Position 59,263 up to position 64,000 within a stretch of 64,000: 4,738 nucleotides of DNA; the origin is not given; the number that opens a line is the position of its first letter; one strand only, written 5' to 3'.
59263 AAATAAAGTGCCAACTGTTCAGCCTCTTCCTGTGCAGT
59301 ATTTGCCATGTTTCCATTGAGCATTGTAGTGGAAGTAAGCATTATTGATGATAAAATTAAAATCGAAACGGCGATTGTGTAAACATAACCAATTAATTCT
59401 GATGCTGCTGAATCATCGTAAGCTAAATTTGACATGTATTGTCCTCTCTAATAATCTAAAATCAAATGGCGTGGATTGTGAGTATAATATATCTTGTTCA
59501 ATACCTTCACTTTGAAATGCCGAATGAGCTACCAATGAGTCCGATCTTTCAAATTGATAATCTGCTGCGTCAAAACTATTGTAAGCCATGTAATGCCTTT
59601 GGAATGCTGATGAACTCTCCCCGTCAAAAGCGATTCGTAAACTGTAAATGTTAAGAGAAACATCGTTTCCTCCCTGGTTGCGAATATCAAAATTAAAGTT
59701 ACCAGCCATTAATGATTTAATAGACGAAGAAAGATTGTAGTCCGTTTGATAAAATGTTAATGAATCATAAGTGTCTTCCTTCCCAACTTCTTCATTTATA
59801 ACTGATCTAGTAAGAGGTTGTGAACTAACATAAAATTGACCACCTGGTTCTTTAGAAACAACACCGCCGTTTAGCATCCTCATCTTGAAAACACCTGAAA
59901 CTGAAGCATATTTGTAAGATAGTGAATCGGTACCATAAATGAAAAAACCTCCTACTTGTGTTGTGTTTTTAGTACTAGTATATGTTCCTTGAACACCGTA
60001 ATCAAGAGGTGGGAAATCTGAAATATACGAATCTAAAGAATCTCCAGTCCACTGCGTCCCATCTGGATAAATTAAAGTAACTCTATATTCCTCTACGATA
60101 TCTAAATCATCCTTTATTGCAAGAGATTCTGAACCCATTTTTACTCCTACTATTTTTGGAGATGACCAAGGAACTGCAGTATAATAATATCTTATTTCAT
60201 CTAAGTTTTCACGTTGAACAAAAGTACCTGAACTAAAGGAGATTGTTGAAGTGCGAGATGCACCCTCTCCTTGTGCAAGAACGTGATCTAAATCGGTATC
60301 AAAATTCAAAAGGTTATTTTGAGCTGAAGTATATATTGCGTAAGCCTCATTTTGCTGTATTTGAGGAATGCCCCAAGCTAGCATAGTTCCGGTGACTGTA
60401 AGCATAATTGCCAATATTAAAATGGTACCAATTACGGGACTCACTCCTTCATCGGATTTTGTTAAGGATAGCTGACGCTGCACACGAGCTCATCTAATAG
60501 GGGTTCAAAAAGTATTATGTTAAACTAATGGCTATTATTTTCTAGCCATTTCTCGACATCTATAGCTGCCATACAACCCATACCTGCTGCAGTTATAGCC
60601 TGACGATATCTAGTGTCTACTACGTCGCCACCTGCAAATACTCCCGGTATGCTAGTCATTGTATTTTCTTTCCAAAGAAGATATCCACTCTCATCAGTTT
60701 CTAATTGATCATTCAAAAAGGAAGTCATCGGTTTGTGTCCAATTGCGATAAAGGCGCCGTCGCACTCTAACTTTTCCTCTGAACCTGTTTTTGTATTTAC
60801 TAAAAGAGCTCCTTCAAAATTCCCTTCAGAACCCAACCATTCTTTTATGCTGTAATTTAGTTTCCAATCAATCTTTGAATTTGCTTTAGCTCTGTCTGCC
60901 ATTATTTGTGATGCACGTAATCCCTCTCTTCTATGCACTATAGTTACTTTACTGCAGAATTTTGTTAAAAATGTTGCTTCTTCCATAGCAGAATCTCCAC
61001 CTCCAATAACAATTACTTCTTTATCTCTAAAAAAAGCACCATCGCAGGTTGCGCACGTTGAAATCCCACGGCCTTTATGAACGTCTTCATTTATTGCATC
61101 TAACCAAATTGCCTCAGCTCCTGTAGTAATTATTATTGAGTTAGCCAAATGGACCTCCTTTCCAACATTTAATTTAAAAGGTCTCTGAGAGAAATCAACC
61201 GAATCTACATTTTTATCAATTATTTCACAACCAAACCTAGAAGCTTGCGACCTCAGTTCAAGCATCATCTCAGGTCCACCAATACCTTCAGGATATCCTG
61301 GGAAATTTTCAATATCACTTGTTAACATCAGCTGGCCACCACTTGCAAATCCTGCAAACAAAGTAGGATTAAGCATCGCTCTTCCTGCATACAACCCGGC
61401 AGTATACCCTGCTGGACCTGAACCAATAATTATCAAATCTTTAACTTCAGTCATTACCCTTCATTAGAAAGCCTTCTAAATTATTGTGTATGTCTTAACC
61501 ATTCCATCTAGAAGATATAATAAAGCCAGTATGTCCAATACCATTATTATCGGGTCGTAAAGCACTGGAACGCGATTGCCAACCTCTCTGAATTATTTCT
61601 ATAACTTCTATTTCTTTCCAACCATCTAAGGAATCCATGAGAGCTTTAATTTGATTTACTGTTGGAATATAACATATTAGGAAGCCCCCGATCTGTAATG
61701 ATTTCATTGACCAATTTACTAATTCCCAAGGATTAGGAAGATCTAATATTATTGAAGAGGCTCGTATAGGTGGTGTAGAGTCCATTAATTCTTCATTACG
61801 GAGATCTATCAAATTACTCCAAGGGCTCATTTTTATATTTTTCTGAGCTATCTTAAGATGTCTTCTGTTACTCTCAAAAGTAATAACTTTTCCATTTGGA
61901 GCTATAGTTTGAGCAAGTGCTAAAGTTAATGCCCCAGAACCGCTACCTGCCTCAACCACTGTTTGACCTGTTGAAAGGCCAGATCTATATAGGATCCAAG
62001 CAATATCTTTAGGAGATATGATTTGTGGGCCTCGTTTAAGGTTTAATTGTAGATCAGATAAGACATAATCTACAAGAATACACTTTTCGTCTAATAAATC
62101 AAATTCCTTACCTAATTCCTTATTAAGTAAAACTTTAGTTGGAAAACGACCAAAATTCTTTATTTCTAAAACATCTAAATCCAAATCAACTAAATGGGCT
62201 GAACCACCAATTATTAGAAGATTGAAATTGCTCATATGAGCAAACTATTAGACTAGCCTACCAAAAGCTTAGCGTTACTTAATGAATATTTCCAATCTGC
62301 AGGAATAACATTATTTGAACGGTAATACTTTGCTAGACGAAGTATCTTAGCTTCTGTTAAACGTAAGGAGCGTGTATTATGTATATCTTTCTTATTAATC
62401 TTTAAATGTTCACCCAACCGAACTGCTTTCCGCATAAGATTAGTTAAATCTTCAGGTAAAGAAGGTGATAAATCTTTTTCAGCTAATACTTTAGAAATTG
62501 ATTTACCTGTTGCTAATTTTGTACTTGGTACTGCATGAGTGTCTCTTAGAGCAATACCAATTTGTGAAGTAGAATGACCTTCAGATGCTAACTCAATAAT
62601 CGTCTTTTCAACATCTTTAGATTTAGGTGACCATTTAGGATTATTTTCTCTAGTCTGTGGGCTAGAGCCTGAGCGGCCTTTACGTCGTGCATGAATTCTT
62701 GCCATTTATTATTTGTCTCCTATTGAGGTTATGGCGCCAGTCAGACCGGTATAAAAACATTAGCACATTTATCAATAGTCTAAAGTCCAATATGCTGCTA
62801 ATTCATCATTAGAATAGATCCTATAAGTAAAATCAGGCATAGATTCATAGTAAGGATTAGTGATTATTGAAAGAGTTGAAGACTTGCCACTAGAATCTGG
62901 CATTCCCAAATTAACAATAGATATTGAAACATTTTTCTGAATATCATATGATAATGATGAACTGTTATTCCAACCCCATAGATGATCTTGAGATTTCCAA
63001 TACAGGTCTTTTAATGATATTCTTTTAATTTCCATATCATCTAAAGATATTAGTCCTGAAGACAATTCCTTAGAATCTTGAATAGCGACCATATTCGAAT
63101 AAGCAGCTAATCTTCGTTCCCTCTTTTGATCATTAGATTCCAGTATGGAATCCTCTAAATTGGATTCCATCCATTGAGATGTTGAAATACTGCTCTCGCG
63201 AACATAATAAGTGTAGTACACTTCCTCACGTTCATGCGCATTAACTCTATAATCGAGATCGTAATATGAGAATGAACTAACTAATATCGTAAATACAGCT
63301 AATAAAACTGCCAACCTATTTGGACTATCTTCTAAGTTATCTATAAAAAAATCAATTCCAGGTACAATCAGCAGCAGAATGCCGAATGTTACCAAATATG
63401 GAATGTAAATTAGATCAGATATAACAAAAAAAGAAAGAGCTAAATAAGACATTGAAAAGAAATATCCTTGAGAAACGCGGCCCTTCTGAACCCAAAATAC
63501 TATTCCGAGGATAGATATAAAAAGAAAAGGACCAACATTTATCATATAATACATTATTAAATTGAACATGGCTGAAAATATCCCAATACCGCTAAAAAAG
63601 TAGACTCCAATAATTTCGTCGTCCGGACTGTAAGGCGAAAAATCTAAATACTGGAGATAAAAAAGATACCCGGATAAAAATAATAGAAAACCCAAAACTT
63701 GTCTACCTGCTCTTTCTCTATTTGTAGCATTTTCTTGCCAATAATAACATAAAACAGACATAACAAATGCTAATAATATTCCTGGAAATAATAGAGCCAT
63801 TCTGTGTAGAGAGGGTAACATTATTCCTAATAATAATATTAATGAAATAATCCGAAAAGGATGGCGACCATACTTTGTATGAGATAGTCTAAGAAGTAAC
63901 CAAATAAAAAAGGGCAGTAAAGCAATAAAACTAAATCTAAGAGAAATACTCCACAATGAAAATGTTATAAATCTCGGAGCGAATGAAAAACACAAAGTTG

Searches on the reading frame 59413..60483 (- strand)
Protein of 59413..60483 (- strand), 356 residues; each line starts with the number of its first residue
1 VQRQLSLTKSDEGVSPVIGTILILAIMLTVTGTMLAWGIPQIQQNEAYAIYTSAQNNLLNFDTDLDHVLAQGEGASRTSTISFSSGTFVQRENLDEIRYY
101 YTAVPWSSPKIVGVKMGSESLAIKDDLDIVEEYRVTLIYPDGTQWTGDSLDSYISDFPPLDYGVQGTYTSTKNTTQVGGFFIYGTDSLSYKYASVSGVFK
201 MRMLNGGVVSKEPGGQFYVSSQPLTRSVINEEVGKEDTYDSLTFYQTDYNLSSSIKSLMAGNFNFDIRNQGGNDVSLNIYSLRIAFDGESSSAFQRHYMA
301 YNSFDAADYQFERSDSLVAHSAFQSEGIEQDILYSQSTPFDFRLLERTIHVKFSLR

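Call 20: search_protein_families(library=pfam, proteins=[window:59413-60483:-], max_evalue=0.01)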
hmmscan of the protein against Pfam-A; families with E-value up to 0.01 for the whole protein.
window:59413-60483:- (356 aa): 2 families
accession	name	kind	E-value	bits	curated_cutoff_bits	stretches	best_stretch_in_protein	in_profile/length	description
PF23960.2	DUF7289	-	5.3e-05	23.3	27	1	13-110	2-98/238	Family of unknown function (DUF7289)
PF07790.16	Pilin_N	-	0.00087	20.5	25.2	1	12-54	1-42/78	Archaeal Type IV pilin, N-terminal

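Call 70: search_protein_families(library=ncbifam, proteins=[window:59413-60483:-], max_evalue=1e-10)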
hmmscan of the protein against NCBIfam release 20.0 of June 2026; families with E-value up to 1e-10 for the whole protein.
window:59413-60483:- (356 aa): 0 families

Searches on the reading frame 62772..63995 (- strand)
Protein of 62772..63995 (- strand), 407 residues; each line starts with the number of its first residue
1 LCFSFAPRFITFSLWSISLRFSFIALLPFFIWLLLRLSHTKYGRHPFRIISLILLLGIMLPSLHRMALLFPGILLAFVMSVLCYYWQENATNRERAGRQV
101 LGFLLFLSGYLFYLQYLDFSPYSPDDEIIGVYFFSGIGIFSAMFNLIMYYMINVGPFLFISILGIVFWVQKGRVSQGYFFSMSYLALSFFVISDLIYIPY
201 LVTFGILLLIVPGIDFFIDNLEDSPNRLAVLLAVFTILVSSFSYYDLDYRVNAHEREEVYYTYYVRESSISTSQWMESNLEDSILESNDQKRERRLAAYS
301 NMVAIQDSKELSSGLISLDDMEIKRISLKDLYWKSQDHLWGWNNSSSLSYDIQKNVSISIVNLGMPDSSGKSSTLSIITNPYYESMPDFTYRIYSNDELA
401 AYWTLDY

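Call 20: search_protein_families(library=pfam, proteins=[window:62772-63995:-], max_evalue=0.01)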
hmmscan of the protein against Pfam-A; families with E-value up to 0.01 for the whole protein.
window:62772-63995:- (407 aa): 1 family
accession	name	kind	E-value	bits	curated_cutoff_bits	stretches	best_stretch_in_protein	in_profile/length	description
PF20176.3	DUF6541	-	5.4e-05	22.1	29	1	24-194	243-411/646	Family of unknown function (DUF6541)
